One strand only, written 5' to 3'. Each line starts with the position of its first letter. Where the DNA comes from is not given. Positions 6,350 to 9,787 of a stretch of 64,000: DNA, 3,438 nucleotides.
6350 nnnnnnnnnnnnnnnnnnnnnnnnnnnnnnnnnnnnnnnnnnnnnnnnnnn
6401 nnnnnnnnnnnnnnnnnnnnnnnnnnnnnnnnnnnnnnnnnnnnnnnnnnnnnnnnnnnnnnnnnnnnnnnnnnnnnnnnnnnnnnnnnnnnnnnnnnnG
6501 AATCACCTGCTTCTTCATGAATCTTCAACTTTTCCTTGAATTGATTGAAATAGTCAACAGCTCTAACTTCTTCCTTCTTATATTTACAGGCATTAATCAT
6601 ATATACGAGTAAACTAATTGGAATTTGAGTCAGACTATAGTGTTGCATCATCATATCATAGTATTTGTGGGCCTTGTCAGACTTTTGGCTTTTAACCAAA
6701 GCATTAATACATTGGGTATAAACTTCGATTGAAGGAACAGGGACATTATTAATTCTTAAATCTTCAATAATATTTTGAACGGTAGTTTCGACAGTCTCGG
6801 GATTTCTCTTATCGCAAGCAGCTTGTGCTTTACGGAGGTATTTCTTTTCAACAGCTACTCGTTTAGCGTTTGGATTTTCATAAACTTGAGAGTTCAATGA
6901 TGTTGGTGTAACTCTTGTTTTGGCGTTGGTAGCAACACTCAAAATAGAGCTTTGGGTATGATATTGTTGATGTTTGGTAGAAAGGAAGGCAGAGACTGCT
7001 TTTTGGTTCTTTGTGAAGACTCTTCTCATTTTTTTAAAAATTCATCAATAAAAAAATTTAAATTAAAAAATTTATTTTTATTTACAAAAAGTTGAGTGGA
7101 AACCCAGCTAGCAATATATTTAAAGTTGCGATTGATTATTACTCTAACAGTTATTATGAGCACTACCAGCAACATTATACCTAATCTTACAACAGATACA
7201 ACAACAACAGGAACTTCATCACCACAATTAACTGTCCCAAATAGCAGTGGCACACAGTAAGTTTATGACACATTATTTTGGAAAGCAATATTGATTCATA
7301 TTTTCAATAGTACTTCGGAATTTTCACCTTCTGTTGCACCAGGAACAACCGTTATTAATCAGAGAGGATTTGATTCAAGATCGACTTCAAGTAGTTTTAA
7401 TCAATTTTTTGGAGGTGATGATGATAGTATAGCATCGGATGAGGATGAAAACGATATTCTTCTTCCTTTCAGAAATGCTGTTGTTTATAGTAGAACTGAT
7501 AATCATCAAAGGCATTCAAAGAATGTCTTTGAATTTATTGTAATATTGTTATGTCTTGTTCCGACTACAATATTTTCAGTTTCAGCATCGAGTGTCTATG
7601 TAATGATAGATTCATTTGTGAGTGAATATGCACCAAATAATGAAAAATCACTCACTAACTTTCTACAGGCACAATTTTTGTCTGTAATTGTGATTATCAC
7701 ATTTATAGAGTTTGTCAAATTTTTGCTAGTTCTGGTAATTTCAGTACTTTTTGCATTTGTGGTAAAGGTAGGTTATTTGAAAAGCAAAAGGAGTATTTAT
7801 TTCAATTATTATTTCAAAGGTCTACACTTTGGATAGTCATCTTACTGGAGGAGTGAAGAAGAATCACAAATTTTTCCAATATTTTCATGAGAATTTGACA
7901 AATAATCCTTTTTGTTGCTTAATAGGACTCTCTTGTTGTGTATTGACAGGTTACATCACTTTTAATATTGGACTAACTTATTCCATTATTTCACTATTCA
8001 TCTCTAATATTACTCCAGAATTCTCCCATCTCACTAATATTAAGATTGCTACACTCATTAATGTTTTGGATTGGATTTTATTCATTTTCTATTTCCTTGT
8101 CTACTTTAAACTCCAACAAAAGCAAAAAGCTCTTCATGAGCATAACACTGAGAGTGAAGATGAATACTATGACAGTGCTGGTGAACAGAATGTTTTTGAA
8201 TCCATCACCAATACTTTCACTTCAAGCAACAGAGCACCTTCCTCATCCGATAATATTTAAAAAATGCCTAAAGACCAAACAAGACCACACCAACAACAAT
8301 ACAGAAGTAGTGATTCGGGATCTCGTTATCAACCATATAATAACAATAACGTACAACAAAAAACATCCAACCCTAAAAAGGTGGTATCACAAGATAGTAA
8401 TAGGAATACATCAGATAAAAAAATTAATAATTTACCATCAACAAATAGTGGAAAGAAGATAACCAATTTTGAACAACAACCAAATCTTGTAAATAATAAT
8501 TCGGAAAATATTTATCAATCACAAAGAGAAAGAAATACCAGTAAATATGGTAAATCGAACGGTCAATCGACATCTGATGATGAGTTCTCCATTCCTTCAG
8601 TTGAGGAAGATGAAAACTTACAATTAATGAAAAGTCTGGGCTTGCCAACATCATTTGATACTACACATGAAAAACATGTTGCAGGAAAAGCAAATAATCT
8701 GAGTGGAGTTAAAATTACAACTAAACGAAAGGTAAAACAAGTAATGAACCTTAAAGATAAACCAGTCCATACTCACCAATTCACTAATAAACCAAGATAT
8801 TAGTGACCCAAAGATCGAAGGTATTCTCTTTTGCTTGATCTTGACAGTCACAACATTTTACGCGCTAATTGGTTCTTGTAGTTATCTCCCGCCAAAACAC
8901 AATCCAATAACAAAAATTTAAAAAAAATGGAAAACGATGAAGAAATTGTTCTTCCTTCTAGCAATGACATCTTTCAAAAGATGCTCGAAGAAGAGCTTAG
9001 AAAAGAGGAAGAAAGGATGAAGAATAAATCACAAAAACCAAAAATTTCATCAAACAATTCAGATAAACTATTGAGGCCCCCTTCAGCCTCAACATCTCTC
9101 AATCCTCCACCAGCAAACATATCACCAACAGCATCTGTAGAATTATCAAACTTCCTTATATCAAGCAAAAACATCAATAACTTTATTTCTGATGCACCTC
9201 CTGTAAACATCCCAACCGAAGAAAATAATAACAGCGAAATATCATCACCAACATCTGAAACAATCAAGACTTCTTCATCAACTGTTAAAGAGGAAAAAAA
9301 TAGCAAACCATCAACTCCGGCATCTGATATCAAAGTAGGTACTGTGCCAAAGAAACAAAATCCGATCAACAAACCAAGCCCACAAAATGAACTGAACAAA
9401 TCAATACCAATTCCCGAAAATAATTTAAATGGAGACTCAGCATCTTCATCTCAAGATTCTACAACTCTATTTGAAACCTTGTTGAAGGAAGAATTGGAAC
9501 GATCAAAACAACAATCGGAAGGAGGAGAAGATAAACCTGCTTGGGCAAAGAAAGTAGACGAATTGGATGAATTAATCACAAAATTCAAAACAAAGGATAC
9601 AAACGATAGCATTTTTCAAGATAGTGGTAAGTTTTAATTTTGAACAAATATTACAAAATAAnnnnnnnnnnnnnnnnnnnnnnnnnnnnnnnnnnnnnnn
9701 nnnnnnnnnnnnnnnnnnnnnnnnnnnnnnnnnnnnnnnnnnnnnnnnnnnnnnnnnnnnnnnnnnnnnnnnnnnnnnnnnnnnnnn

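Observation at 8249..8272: Single in-frame TAA between a multi-pass membrane protein ORF and a 540-nt low-complexity ORF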

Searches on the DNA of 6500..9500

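Call 35: search_rna_families(source=window, start=6500, end=9500, threshold=evalue, max_evalue=1)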
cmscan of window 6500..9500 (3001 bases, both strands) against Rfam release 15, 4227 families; matches with E-value up to 1: 0.
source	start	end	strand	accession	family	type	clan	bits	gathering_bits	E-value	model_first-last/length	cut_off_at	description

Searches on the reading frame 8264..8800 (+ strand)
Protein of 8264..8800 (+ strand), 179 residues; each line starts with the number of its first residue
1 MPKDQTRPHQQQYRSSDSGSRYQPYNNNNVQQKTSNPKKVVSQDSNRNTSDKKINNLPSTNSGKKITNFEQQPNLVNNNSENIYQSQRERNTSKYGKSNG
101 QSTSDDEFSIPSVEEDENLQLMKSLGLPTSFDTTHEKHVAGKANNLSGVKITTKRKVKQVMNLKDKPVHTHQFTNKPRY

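Call 3: search_protein_families(library=pfam, proteins=[window:8264-8800:+], max_evalue=0.1)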
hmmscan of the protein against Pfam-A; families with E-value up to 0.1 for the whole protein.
seq(179 aa): 1 family
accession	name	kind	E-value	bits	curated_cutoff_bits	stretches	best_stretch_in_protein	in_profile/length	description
PF08648.17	SNRNP27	-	2.7e-08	34.2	23.1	1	117-162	2-44/56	U4/U6.U5 small nuclear ribonucleoproteins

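Call 6: find_homologous_proteins(query=window:8264-8800:+)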
Query seq(179 aa) (179 aa): 5 proteins with E <= 0.001 among 22 candidates.
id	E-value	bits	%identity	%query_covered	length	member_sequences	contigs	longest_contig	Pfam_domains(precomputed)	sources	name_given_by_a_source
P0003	3.5e-108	377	100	100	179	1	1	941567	PF08648.18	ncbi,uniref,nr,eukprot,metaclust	ncbi:predicted protein [Naegleria gruberi]|uniref:Predicted protein n=1 Tax=Naegleria gruberi TaxID=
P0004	1.3e-35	141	53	89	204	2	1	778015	PF08648.18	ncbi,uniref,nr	ncbi:hypothetical protein FDP41_002416 [Naegleria fowleri]|uniref:U4/U6.U5 small nuclear ribonucleop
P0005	3.0e-32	130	68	58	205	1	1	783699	PF08648.18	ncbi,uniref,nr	ncbi:hypothetical protein C9374_012530 [Naegleria lovaniensis]|uniref:U4/U6.U5 small nuclear ribonuc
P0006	9.8e-24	102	67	51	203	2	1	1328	PF08648.18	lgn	-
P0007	3.7e-18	84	55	52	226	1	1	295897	PF08648.18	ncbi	ncbi:hypothetical protein ABK040_015613 [Willaertia magna]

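Call 7: find_encoding_contigs(protein=P0005, flank=4000, max_places=3)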
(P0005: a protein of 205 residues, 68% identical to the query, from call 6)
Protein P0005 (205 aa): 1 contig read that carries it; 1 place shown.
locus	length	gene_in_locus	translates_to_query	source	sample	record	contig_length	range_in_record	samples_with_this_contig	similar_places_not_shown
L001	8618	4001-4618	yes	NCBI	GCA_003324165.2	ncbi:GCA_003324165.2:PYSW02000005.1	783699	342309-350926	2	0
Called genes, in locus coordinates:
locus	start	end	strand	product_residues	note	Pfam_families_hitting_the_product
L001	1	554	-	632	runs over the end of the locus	PF00069:Pkinase, PF07714:PK_Tyr_Ser-Thr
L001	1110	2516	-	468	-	-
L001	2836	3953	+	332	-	-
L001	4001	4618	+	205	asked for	PF08648:SNRNP27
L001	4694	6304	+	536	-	-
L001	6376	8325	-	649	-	-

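Call 8: find_encoding_contigs(protein=P0004, flank=4000, max_places=3)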
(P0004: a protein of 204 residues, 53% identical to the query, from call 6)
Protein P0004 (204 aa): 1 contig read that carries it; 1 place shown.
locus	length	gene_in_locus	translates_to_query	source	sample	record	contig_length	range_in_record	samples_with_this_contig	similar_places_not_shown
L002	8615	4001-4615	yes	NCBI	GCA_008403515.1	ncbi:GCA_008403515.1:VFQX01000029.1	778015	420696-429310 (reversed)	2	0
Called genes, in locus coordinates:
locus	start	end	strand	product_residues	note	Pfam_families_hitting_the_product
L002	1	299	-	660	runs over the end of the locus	PF00069:Pkinase, PF07714:PK_Tyr_Ser-Thr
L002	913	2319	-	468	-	PF13041:PPR_2 (faint)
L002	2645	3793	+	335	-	-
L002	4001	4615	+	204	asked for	PF08648:SNRNP27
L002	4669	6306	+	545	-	-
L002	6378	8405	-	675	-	-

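Call 9: find_encoding_contigs(protein=P0007, flank=4000, max_places=3)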
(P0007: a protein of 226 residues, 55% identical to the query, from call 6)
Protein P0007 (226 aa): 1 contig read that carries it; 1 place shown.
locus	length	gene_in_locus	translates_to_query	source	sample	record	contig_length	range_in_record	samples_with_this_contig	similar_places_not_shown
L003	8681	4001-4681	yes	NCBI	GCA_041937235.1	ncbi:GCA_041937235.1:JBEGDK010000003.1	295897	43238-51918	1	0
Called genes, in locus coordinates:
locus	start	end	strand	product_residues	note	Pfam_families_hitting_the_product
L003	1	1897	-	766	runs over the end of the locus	-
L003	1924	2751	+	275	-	PF13855:LRR_8 (faint), PF14580:LRR_9, PF12799:LRR_4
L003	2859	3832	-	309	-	-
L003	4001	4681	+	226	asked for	PF08648:SNRNP27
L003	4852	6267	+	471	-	PF09790:Hyccin (faint)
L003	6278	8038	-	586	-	PF00134:Cyclin_N (weak)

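Call 15: find_encoding_contigs(protein=P0006, flank=3000, max_places=3)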
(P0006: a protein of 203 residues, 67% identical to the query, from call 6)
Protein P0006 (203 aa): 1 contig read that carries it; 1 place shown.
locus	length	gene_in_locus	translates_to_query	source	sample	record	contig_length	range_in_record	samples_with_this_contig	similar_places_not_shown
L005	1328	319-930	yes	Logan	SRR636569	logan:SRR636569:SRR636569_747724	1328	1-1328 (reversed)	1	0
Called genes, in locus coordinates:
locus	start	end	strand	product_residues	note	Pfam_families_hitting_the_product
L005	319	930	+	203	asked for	PF08648:SNRNP27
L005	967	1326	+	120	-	?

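Call 24: find_related_loci(query=A1, collection=metagenome_contigs, flank=2500)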
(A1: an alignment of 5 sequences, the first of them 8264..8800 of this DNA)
Query A1 (179 aa) in metagenome_contigs; peptide patterns used: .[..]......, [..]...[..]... (x = any residue, [..] = any of these).
248 stretches matched a pattern, but none encodes a relative of the query by tblastn (E <= 1e-3).

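Call 65: search_solved_structures(query=A1, max_evalue=0.01, show_alignments=1)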
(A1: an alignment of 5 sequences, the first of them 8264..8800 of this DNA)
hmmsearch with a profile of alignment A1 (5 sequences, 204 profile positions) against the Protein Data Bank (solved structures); distinct sequences matched with E-value up to 0.01: 1.
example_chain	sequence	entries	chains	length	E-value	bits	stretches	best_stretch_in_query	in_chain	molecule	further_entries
2ymu_A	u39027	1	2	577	2.2e-06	31.2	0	108-179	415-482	WD-40 REPEAT PROTEIN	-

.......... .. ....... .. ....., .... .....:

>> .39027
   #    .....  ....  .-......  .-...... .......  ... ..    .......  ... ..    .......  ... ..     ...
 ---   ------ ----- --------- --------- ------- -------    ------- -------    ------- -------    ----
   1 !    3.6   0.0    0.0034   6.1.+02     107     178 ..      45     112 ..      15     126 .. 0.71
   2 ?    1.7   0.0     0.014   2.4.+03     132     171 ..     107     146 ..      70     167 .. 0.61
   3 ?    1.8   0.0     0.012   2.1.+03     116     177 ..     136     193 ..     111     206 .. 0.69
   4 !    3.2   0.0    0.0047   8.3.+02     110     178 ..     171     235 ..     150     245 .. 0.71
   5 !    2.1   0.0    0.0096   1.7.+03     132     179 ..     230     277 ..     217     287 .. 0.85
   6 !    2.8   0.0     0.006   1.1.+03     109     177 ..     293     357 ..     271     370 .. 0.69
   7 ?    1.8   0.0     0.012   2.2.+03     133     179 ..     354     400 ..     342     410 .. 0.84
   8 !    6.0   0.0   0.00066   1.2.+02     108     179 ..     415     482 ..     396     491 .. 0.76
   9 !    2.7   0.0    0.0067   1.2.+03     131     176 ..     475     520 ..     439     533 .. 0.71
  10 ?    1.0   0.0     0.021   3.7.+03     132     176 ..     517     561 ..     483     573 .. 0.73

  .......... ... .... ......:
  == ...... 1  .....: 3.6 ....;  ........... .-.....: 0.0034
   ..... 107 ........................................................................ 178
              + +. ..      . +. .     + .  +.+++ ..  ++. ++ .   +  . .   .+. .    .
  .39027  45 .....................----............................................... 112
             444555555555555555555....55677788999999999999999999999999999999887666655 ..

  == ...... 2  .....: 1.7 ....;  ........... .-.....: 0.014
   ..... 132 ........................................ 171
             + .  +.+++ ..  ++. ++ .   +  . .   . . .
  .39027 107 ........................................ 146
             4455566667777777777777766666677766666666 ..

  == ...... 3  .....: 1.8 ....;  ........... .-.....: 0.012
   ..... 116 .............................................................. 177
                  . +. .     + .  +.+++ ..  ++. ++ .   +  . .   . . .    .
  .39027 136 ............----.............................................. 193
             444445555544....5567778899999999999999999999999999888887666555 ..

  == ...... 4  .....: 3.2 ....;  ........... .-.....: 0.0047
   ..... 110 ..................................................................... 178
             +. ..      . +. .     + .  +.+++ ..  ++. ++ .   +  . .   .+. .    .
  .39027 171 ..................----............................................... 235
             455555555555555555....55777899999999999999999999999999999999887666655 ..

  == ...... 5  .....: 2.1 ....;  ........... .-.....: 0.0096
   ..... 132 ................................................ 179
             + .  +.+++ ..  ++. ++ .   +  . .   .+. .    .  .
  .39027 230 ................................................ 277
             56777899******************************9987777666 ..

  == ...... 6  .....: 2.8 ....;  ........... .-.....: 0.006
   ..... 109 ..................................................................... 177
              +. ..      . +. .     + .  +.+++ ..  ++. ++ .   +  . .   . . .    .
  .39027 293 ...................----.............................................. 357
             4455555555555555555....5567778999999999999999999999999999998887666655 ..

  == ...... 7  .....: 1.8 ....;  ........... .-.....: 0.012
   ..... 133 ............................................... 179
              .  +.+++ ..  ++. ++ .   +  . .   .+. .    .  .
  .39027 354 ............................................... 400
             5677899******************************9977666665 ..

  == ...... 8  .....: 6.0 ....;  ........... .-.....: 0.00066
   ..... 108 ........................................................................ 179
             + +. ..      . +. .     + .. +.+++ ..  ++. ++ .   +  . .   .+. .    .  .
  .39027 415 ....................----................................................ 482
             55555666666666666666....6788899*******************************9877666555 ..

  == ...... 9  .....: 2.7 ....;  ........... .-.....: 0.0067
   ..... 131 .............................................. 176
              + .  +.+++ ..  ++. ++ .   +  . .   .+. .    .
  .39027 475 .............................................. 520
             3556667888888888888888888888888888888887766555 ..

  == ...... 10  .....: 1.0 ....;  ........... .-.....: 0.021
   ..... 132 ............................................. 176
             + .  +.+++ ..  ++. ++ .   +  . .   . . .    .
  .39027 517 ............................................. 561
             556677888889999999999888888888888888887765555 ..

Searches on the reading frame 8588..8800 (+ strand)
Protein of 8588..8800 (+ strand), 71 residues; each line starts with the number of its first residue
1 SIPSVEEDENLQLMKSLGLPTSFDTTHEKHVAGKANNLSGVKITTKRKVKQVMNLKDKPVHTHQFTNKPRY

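Call 66: search_solved_structures(query=window:8588-8800:+, max_evalue=10, show_alignments=2)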
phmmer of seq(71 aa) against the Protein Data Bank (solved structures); distinct sequences matched with E-value up to 10: 1.
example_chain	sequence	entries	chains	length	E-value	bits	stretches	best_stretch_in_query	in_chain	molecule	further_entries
6qw6_X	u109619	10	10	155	0.0013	22.4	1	7-56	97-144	U4/U6.U5 small nuclear ribonucleoprotein 27 kDa protein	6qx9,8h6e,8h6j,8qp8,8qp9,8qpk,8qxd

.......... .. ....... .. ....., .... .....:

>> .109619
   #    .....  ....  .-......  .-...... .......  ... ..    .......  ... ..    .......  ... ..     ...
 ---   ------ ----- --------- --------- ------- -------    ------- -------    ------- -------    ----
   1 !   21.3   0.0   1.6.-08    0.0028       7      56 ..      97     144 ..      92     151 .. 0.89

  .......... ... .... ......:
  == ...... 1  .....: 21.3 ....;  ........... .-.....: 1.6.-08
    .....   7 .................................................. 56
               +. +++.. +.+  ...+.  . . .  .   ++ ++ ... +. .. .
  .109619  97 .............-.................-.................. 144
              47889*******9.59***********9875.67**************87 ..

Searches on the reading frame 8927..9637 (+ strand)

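Call 3: search_protein_families(library=pfam, proteins=[window:8927-9637:+], max_evalue=0.1)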
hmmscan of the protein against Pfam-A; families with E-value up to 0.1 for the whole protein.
window:8927-9637:+ (236 aa): 1 family
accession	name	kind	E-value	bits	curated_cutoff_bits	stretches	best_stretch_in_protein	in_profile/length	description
PF25779.1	Tubulin-bind_CPAP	-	0.0026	18.5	22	1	16-40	18-42/66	CPAP, tubulin-binding region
